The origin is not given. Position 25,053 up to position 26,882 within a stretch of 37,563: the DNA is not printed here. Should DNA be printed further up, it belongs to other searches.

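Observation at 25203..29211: Bacterial XPB-like helicase + DUF790/Bax1-like nuclease two-gene module, with a divergent unknown partner gene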

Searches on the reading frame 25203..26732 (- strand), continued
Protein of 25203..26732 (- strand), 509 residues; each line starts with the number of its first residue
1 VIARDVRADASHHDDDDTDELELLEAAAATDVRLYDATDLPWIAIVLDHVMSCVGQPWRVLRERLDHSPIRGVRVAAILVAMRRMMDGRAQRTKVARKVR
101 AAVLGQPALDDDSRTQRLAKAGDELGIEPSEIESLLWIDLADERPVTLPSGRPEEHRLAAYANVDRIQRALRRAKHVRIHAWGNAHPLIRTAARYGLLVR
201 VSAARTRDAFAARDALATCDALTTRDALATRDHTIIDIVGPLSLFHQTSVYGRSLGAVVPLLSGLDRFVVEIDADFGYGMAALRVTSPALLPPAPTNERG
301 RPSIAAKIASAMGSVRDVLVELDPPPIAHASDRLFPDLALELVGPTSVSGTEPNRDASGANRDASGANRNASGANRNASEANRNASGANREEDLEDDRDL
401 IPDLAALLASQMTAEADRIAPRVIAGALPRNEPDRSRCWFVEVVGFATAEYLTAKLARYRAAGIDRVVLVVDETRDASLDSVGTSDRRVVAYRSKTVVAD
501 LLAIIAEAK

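Call 44: search_solved_structures(query=A1, max_evalue=1, show_alignments=4)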
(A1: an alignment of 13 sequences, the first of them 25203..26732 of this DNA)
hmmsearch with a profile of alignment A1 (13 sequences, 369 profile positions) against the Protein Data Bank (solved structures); distinct sequences matched with E-value up to 1: 5.
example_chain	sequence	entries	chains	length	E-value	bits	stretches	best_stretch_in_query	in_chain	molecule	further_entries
6p4w_B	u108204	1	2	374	7.4e-31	110.9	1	87-367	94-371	Endonuclease Bax1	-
6p4f_B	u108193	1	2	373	7.5e-31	110.9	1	87-367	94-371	Endonuclease Bax1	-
8gy8_A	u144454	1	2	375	1.2e-30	110.2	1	79-366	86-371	Putative translation initiation factor (IF-2 homolog)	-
6p4o_B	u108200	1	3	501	1.7e-30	109.7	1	87-367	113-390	Endonuclease Bax1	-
6p66_B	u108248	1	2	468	2.5e-28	102.6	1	16-367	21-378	DNA endonuclease Bax1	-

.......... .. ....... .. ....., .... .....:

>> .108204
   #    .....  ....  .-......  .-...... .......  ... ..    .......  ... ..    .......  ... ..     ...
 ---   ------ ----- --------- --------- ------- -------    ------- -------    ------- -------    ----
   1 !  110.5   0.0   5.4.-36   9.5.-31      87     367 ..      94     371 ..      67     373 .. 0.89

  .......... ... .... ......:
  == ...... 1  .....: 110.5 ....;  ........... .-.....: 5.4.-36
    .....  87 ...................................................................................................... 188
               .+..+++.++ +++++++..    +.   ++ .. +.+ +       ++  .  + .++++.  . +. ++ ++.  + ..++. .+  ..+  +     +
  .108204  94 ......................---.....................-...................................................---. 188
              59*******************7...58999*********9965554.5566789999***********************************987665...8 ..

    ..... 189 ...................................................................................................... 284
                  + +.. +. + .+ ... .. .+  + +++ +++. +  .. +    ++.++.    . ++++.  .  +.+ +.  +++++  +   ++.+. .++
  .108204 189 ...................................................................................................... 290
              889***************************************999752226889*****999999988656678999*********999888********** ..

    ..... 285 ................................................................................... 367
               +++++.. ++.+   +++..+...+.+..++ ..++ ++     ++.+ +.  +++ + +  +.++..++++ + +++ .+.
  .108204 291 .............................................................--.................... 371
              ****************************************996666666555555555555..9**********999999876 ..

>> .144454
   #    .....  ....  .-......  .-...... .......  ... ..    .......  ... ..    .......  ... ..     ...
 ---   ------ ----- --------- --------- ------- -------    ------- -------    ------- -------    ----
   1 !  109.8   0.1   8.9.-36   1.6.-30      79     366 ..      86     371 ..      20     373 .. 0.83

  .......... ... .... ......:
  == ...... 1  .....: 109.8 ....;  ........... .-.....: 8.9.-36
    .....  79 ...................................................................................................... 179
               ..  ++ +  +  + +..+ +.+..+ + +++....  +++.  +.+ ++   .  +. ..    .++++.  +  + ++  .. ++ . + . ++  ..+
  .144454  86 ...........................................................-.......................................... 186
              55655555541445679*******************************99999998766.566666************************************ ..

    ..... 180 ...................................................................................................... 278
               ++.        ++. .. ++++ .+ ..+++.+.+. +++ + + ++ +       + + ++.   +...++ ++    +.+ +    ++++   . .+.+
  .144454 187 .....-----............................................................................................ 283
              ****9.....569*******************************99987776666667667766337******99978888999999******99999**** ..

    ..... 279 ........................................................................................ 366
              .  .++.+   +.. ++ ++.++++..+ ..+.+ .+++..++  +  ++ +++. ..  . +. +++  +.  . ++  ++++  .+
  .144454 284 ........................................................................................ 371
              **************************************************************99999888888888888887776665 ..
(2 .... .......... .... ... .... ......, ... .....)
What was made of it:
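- On Bax1 / DUF790: The clade profile matches St, Pf and Af Bax1 at E 7e-31 to 2.5e-28 (call 44).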

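Call 48: search_dna_similar(query=window:25203-26732:-, collection=plasmids, mode=protein, max_evalue=0.001, max_rows=25)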
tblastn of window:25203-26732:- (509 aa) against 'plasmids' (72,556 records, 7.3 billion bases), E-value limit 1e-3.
No match.

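Call 49: search_dna_similar(query=window:25203-26732:-, collection=phages, mode=protein, max_evalue=0.001, max_rows=15)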
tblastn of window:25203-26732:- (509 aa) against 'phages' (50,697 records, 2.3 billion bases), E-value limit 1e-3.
No match.

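Call 50: search_dna_similar(query=L033:3097-4266:+, collection=plasmids, mode=protein, max_evalue=0.001, max_rows=25)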
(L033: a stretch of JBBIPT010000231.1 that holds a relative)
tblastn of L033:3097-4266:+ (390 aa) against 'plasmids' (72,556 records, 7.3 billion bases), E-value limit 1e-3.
Records with a match: 42; places in all: 47; records where one place covers at least 80% of the query: 0.
Best place of each record, by identity: <60% 42.
By first word of the organism name: Deinococcus 12; Halobacterium 7; Natrinema 5; Natribaculum 3; Haloplanus 3; Halovenus 2; Halococcus 1; Haloferax 1; Halobaculum 1; Haloarcula 1; and 6 more.
By predicted mobility (MOB-suite, as given by PLSDB): non-mobilizable 40; mobilizable 2.
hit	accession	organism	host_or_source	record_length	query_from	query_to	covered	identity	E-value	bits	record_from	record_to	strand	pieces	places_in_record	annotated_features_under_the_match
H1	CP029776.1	Deinococcus actinosclerus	mixed culture,wastewater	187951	113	352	62%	32.2%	1e-15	86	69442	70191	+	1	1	hypothetical protein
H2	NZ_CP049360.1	Deinococcus wulumuqiensis R12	cell culture,soil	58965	113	352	62%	31.5%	1e-14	83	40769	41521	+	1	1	DUF790 family protein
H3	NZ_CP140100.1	Deinococcus sp. AB2017081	pure culture,soil near an iron factory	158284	113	352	62%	31.5%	2e-17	92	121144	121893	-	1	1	DUF790 family protein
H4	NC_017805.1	Deinococcus gobiensis I-0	-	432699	125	352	58%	33.1%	2e-14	82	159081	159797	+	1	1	DUF790 family protein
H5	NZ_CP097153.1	Deinococcus sp. QL22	-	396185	114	352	61%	31.5%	8e-15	84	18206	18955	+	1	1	DUF790 family protein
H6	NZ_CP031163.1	Deinococcus wulumuqiensis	cell culture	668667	113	349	61%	31.5%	3e-15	85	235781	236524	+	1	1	DUF790 family protein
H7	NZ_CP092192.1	Deinococcus sp. KNUC1210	Setaria viridis,cell ...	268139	114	352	61%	31.2%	7e-17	90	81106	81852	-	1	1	DUF790 family protein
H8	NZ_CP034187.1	Deinococcus psychrotolerans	whole organism,R2A medium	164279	114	352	61%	30.9%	8e-15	84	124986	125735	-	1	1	DUF790 family protein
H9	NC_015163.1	Deinococcus proteolyticus MRP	feces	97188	119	352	60%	30.7%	2e-18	95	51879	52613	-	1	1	DUF790 family protein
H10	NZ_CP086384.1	Deinococcus radiophilus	Harpadon nehereus,cell culture,2 Mrad ...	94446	125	352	58%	30.2%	3e-16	88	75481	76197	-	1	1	DUF790 family protein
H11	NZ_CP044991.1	Deinococcus sp. AJ005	single cell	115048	113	352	62%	28.3%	7e-12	75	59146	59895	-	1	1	DUF790 family protein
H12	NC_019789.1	Deinococcus peraridilitoris DSM 19664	-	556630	113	352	62%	26.6%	8e-10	68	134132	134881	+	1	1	DUF790 family protein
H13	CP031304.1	Natrinema thermotolerans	Cell culture,Korean salt-fermented food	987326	191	349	41%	37.9%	1e-18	96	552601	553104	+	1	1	DUF790 family protein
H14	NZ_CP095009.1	Halococcus dombrowskii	Direct from delivered sample,Rock salt ...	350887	202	350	38%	37.7%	4e-18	94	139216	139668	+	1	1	DUF790 family protein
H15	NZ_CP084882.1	Natrinema zhouii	pure culture,Salt mine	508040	202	350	38%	36.4%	2e-18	95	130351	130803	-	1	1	DUF790 family protein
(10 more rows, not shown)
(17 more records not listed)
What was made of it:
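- On Known anti-phage defence systems (PADLOC): Distant DUF790 homologs do occur on Deinococcus and haloarchaeal plasmids (call 50).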

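Call 52: get_annotated_region(hit=H9, flank=7000)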
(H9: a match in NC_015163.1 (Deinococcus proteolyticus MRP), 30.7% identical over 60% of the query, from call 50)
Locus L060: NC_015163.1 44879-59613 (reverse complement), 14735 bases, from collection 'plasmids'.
description: Deinococcus proteolyticus MRP plasmid pDEIPR04, complete sequence
organism: Deinococcus proteolyticus MRP (NCBI taxid 693977)
taxonomy: Bacteria; Deinococcota; Deinococci; Deinococcales; Deinococcaceae; Deinococcus; Deinococcus proteolyticus; Deinococcus proteolyticus MRP
host: -; source: feces; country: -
typing (MOB-suite, as given by PLSDB): mobilizable; replicon rep_cluster_1743; relaxase MOBP
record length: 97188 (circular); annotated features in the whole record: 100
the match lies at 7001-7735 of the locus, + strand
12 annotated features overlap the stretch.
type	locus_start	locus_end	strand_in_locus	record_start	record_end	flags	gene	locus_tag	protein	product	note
CDS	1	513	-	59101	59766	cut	-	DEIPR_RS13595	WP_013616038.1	response regulator transcription factor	GO:0000160 - phosphorelay signal transduction system [Evidence IEA]; GO:0006355 - regulation of DNA-templated ...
CDS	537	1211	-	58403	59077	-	-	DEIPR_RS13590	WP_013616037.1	DUF305 domain-containing protein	-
CDS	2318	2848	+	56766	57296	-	-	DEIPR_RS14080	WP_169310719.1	hypothetical protein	-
CDS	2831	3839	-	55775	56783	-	-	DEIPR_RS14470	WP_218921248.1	IS630 family transposase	-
CDS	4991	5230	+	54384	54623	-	-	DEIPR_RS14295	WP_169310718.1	hypothetical protein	-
CDS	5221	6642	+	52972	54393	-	-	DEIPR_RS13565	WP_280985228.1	DEAD/DEAH box helicase family protein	-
CDS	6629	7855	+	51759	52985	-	-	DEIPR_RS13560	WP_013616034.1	DUF790 family protein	-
CDS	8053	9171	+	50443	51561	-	-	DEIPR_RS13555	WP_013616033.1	hypothetical protein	-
CDS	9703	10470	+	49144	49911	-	-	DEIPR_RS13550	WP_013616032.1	AAA family ATPase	-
CDS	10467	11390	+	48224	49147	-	-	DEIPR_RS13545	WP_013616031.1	ParB/RepB/Spo0J family partition protein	GO:0007059 - chromosome segregation [Evidence IEA]; GO:0000910 - cytokinesis [Evidence IEA]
CDS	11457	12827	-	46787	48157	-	-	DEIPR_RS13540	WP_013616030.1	replication initiator protein A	-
CDS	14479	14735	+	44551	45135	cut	-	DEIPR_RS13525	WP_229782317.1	DUF305 domain-containing protein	-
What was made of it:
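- Deinococcus and haloarchaeal copies lie on plasmids or megaplasmids, one near an IS630 transposase and partition genes (calls 50, 52).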

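Call 53: get_annotated_region(hit=H4, flank=7000)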
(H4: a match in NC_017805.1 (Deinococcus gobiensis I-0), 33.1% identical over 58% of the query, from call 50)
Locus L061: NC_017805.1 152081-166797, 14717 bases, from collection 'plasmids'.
description: Deinococcus gobiensis I-0 plasmid P1, complete sequence
organism: Deinococcus gobiensis I-0 (NCBI taxid 745776)
taxonomy: Bacteria; Deinococcota; Deinococci; Deinococcales; Deinococcaceae; Deinococcus; Deinococcus gobiensis; Deinococcus gobiensis I-0
host: -; source: -; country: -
typing (MOB-suite, as given by PLSDB): non-mobilizable
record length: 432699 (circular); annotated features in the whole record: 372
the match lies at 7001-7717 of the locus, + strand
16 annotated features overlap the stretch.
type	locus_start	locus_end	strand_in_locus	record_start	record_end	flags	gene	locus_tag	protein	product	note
CDS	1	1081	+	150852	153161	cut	-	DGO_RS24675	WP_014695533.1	EAL domain-containing protein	-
CDS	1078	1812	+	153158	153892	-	-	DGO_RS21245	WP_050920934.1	CheR family methyltransferase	-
CDS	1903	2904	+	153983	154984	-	-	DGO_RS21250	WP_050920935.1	PAS domain-containing protein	-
CDS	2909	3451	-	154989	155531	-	-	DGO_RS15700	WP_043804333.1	PadR family transcriptional regulator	-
CDS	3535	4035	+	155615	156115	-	-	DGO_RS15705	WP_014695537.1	DUF4188 domain-containing protein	-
CDS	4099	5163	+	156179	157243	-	-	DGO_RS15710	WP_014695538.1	spore photoproduct lyase family protein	-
CDS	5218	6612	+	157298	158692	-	-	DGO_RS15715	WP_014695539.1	DEAD/DEAH box helicase family protein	-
CDS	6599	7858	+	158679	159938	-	-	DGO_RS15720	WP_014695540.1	DUF790 family protein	-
CDS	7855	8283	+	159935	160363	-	-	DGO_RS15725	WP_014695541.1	hypothetical protein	-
CDS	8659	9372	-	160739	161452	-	-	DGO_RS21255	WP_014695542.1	hypothetical protein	-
CDS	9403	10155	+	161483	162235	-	-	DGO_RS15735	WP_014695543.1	amidohydrolase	-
CDS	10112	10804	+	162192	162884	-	-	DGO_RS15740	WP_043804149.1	amidohydrolase family protein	-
CDS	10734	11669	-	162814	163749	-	-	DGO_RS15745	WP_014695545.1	tripartite tricarboxylate transporter substrate binding protein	-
CDS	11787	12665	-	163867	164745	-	-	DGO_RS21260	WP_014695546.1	prephenate dehydratase domain-containing protein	GO:0009094 - L-phenylalanine biosynthetic process [Evidence IEA]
CDS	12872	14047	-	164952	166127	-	chrA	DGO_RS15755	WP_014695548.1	chromate efflux transporter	GO:0015703 - chromate transport [Evidence IEA]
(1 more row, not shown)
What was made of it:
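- In D. gobiensis the same pair lies directly after a spore-photoproduct-lyase-family gene: call 53.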

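Call 76: find_related_loci(query=A1, collection=viral_contigs, flank=5000)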
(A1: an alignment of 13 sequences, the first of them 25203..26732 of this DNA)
Query A1 (509 aa) in viral_contigs; peptide patterns used: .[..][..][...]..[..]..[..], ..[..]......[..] (x = any residue, [..] = any of these).
13 stretches matched a pattern, but none encodes a relative of the query by tblastn (E <= 1e-3).
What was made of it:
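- This clade has no relatives in plasmid, phage or viral collections (calls 48, 49, 76).
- Tried and rejected: A viral-contig scan gave 13 pattern matches, none confirmed (call 76).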
